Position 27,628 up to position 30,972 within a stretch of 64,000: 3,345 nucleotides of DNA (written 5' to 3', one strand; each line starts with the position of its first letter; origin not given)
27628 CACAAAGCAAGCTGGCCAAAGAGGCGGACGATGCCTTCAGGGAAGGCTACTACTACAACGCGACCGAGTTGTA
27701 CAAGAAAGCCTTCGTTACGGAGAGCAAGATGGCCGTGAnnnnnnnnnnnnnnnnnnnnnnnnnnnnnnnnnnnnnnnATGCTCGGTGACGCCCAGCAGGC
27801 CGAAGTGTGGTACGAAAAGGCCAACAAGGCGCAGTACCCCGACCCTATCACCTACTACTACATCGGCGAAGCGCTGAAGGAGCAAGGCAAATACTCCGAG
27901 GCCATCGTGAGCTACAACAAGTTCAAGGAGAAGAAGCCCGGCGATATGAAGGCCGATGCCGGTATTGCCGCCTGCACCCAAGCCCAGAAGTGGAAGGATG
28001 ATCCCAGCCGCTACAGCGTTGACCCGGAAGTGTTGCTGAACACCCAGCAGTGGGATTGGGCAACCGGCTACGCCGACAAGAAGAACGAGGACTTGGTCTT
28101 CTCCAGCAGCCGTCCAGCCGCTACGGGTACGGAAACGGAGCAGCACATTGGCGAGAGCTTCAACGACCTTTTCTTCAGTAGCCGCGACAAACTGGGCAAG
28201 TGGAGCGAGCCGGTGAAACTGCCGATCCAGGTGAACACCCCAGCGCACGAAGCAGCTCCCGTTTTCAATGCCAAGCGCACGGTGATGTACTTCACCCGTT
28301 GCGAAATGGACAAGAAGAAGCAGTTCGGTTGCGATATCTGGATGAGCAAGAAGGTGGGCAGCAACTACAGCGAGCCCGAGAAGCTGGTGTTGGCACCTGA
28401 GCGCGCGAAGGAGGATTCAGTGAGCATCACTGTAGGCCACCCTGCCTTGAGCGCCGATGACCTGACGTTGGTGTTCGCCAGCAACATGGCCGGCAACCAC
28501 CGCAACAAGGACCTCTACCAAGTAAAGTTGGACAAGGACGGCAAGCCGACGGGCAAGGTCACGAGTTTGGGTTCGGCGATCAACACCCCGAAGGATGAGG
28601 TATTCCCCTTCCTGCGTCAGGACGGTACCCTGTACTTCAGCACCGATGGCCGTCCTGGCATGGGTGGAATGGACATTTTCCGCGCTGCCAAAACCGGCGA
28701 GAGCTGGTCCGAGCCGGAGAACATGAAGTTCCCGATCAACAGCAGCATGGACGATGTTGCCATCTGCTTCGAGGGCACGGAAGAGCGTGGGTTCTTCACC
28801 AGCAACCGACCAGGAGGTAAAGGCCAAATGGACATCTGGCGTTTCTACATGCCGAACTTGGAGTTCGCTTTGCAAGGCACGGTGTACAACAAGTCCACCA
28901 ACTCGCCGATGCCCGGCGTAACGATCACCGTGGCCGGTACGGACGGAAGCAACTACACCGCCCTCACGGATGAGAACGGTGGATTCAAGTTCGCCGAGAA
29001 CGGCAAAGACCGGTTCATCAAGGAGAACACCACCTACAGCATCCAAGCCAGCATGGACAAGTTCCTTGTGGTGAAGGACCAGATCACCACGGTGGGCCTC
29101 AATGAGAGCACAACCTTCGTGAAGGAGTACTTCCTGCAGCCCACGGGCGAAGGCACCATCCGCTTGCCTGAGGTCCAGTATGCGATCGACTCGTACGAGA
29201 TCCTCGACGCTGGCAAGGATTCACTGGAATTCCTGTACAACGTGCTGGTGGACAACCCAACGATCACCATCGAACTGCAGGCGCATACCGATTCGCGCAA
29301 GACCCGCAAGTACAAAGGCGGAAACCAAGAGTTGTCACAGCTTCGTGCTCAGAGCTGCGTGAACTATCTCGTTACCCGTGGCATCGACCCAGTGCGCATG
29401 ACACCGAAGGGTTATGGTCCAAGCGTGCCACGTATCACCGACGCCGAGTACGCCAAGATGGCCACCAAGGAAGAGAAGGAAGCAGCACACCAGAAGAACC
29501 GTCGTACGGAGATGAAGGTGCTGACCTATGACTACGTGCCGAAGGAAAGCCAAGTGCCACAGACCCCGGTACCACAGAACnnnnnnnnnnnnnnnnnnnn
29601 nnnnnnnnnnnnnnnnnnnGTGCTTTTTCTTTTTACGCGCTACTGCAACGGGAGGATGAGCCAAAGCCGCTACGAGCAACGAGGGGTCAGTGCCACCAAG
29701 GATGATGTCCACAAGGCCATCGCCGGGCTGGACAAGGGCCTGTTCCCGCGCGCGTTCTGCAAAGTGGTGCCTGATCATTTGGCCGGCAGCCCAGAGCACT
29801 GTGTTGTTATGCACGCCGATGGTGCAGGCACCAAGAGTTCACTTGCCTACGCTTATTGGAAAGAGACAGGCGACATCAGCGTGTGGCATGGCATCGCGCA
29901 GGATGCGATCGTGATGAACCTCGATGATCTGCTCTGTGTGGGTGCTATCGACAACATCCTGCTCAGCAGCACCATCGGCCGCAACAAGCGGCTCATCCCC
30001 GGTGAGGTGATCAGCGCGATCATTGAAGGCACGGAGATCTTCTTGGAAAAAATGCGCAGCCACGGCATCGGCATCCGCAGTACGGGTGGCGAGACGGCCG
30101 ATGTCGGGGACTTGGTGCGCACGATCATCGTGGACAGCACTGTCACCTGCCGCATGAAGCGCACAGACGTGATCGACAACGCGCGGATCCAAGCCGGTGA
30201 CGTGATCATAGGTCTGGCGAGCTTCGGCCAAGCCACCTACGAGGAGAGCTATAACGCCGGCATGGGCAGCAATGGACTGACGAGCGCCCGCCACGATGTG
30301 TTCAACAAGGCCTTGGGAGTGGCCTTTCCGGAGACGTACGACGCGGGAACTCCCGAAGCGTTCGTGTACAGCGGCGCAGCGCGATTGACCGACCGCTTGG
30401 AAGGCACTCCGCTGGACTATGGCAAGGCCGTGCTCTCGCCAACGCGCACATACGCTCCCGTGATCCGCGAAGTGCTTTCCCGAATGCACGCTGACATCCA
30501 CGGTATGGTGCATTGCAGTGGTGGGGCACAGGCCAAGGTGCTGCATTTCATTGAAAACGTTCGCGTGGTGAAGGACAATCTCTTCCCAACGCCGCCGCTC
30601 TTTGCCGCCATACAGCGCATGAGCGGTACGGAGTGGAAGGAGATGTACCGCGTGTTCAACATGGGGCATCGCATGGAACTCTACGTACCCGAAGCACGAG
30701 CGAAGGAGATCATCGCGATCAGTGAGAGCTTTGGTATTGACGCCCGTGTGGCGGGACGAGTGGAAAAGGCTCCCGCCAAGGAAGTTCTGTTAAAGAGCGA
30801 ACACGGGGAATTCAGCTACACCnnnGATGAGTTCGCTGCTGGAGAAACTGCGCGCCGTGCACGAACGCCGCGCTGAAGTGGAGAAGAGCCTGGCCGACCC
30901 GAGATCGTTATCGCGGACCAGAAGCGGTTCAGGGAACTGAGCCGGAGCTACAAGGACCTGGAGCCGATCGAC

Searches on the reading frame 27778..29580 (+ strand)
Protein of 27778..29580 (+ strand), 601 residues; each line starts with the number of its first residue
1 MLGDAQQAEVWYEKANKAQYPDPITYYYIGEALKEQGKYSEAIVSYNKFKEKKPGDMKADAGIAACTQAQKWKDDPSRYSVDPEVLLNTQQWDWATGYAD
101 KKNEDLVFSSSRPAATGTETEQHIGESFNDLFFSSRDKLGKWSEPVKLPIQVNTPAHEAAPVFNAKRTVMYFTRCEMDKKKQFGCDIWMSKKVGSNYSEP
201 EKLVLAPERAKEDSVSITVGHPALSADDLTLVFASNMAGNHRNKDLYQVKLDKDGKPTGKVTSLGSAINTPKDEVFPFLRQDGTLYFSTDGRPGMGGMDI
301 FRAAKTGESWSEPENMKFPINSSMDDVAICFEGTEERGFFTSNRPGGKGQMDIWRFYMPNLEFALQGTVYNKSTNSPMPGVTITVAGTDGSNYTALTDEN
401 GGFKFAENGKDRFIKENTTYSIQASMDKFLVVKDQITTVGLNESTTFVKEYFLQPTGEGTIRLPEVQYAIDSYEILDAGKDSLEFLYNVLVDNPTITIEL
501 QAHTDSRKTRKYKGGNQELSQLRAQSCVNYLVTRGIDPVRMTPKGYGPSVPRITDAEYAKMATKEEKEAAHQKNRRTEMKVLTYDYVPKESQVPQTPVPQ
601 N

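Call 71: search_protein_families(library=pfam, proteins=[window:27778-29580:+], max_evalue=0.0001)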
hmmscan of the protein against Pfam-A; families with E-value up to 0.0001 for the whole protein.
window:27778-29580:+ (601 aa): 5 families
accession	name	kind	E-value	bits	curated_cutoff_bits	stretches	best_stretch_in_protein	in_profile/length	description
PF00691.25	OmpA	-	1.1e-12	48.6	27.2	1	468-556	2-89/98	OmpA family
PF07676.18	PD40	-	4.3e-11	42.9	20.9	0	264-302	1-38/38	WD40-like Beta Propeller Repeat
PF13620.12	CarboxypepD_reg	-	7.6e-08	33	32.3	1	365-444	2-74/82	Carboxypeptidase regulatory-like domain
PF13715.12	CarbopepD_reg_2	-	3.1e-06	27.6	32.2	1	365-411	1-44/88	CarboxypepD_reg-like domain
PF00515.34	TPR_1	-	4.6e-05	23.5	27.8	0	25-48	3-26/34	Tetratricopeptide repeat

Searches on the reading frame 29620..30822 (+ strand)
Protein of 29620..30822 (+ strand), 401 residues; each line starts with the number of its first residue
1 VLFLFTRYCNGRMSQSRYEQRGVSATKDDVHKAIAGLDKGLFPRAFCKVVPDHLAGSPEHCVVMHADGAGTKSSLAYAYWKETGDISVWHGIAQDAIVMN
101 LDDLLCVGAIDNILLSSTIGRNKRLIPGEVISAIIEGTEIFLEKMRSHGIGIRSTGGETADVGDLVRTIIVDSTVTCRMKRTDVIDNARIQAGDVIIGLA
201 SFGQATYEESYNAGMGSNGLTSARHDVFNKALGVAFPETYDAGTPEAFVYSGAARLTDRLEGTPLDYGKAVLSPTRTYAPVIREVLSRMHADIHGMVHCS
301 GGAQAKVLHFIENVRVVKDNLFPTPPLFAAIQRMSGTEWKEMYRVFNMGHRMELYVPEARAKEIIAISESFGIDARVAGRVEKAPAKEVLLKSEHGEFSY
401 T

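Call 71: search_protein_families(library=pfam, proteins=[window:29620-30822:+], max_evalue=0.0001)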
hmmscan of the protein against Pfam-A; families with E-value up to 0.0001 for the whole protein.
window:29620-30822:+ (401 aa): 2 families
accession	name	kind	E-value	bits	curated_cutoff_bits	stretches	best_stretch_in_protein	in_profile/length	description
PF00586.29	AIRS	-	8.6e-13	49.1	24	1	57-178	10-111/112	AIR synthase related protein, N-terminal domain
PF02769.27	AIRS_C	-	4.6e-11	43.6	23.1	1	282-389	51-153/156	AIR synthase related protein, C-terminal domain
